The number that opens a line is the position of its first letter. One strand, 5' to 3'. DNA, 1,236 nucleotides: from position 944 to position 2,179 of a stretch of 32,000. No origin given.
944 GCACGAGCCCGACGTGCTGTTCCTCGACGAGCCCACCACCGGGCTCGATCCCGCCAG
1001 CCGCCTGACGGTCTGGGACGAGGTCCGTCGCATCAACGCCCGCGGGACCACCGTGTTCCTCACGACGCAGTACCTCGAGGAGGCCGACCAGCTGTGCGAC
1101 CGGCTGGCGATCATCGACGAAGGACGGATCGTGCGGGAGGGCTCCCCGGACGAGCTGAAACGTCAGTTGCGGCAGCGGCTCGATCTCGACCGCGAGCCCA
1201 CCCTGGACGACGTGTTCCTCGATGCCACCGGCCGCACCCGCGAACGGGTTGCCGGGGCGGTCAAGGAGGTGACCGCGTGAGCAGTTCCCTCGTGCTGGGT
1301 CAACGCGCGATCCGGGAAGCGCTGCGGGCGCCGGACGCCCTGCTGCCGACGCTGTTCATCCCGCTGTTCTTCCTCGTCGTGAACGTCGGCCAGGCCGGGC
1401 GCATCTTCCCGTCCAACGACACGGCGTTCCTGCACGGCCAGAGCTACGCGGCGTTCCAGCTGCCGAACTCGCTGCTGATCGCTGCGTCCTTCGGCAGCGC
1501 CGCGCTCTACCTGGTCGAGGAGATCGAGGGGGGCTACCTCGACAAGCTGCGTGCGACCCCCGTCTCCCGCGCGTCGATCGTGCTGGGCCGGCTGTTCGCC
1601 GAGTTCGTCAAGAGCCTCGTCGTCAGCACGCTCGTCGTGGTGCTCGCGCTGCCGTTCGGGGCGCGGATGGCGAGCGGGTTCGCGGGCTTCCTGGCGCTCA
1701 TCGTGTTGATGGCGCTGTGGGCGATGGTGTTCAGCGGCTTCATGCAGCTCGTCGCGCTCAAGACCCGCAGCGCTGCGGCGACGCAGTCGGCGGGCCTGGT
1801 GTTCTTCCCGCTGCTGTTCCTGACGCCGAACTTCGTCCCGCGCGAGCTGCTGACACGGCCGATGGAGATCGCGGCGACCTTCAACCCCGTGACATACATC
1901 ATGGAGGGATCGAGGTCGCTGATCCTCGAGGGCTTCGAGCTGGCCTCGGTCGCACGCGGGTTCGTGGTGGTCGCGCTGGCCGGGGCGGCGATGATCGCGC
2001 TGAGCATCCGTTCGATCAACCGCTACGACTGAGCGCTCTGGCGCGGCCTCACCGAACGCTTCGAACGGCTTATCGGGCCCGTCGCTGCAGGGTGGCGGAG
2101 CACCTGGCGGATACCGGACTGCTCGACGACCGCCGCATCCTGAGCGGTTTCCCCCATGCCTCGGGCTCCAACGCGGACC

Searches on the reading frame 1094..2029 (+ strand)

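Call 34: search_protein_families(library=pfam, proteins=[window:1094-2029:+], max_evalue=0.01)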
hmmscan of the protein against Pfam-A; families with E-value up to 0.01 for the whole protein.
window:1094-2029:+ (312 aa): 4 families
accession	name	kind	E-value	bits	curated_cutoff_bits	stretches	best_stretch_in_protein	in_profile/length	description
PF01061.29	ABC2_membrane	-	5.5e-19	69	26.9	1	67-277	5-210/211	ABC-2 type transporter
PF12698.13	ABC2_membrane_3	-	4.1e-12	46.3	31.6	1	116-305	158-346/347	ABC-2 family transporter protein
PF12730.13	ABC2_membrane_4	-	3.8e-05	24.2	27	1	87-222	23-152/179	ABC-2 family transporter protein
PF12679.13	ABC2_membrane_2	-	0.00016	21.5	27.2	1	128-277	80-243/283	ABC-2 family transporter protein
